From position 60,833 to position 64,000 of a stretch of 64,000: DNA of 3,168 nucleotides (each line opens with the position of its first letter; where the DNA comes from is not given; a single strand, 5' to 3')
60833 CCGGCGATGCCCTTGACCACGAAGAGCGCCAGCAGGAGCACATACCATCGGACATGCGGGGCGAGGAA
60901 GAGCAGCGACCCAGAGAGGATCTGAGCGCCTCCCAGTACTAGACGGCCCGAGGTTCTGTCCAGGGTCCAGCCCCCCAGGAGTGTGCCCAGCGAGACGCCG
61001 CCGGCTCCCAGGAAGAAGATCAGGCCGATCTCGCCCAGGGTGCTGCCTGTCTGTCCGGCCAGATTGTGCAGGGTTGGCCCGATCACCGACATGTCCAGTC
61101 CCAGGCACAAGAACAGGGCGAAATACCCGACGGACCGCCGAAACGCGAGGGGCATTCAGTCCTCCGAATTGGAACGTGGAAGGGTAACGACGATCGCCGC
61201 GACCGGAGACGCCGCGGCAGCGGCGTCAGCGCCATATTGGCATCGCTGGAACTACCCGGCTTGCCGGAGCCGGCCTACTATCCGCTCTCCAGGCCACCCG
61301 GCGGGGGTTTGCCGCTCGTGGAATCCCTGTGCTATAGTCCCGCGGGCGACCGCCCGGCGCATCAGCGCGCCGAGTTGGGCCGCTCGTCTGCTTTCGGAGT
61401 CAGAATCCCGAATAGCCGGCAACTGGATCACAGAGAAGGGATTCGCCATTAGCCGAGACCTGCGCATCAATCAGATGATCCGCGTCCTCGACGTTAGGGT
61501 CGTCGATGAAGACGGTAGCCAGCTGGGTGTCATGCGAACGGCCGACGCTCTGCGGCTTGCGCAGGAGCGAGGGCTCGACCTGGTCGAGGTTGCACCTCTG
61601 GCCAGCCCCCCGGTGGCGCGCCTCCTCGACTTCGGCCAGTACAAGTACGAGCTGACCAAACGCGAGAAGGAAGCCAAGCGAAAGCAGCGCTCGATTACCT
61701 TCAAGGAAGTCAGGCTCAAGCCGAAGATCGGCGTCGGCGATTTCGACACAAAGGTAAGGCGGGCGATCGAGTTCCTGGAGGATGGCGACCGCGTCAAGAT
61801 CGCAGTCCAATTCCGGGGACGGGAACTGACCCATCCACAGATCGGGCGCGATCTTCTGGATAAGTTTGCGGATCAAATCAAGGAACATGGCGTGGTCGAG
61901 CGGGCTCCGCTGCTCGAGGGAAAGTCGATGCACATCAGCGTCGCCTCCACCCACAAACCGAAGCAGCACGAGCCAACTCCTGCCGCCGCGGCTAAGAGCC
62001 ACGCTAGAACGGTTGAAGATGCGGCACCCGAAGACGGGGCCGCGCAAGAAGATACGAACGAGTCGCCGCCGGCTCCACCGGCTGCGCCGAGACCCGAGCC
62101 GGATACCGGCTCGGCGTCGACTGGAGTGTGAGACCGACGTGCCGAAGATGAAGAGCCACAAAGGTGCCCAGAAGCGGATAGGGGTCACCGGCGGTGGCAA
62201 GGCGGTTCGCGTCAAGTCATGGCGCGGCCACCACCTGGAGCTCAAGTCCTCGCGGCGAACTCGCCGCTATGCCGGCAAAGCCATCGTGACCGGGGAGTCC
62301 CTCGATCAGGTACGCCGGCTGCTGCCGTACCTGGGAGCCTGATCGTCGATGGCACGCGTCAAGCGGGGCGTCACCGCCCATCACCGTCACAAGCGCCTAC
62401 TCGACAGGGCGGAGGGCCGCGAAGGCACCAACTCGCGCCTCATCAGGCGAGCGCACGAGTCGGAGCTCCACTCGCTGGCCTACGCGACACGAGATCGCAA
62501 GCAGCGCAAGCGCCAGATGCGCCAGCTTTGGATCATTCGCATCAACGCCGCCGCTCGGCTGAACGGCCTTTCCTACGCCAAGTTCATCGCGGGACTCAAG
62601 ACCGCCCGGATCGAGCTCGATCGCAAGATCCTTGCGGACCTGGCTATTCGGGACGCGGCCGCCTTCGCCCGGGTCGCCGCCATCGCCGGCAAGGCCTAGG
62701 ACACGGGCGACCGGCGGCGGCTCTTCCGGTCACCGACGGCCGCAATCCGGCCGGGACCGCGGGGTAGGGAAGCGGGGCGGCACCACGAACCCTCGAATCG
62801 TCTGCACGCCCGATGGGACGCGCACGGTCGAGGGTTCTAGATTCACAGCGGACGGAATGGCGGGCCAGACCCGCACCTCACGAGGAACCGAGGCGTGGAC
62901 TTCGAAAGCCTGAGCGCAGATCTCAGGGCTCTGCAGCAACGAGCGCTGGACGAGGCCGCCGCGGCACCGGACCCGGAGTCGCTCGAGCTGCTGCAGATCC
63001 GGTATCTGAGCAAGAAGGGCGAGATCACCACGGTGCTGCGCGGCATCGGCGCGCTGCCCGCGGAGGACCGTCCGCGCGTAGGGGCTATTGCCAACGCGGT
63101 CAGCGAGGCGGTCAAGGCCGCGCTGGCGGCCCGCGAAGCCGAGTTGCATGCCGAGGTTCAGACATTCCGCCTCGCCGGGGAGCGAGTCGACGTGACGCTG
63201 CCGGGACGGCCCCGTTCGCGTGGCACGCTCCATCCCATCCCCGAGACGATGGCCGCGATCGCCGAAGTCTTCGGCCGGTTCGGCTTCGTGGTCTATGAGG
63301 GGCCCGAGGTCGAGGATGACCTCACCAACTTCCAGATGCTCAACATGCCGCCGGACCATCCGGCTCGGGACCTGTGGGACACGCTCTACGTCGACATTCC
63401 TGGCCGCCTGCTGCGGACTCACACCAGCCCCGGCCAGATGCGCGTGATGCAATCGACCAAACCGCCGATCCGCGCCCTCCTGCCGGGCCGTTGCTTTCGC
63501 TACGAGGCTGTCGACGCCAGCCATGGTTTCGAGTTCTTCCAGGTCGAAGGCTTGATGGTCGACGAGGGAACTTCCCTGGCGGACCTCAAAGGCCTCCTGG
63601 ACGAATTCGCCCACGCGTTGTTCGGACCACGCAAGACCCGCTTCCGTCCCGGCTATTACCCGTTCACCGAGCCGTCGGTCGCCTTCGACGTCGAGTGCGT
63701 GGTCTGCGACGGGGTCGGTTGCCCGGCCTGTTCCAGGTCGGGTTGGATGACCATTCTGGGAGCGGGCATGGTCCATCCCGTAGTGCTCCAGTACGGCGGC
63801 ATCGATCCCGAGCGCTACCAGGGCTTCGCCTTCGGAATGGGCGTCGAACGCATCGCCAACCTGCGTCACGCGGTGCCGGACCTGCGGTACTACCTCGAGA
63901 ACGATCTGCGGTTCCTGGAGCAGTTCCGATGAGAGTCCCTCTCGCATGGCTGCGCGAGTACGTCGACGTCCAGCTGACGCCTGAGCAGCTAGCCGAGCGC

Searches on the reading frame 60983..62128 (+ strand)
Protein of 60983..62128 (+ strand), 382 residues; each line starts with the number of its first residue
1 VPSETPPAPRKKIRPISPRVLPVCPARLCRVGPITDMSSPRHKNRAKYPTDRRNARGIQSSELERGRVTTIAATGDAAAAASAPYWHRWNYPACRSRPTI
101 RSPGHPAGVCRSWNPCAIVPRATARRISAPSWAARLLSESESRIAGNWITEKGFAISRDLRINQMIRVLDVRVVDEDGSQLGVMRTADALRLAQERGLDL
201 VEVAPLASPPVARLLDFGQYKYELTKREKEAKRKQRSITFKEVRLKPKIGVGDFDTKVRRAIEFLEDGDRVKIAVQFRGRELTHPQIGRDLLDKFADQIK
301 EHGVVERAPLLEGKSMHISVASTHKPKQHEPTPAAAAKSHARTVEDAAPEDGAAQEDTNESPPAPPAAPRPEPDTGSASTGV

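Call 47: search_protein_families(library=pfam, max_evalue=0.001, proteins=[window:60983-62128:+])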
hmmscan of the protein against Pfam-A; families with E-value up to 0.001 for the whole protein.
window:60983-62128:+ (382 aa): 2 families
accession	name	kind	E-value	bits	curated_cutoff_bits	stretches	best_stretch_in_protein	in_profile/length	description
PF00707.27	IF3_C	-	1.9e-29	101.9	34.8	1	239-321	2-84/86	Translation initiation factor IF-3, C-terminal domain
PF05198.21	IF3_N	-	1e-28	99.8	26.9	1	162-231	1-70/70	Translation initiation factor IF-3, N-terminal domain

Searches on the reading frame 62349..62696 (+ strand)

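Call 47: search_protein_families(library=pfam, max_evalue=0.001, proteins=[window:62349-62696:+])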
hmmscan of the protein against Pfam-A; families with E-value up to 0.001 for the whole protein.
window:62349-62696:+ (116 aa): 1 family
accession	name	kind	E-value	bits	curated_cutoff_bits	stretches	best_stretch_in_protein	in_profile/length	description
PF00453.23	Ribosomal_L20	-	5.3e-39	133.1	30.8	1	3-108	1-106/107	Ribosomal protein L20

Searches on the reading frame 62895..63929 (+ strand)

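Call 47: search_protein_families(library=pfam, max_evalue=0.001, proteins=[window:62895-63929:+])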
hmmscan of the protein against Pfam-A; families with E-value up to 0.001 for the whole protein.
window:62895-63929:+ (345 aa): 2 families
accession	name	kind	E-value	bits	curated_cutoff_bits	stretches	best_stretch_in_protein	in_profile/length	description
PF01409.25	tRNA-synt_2d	-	1.8e-85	286.8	19.8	1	98-344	2-246/246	tRNA synthetases class II core domain (F)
PF02912.23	Phe_tRNA-synt_N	-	2.1e-18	66.5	22.3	1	26-88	2-64/69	Aminoacyl tRNA synthetase class II, N-terminal domain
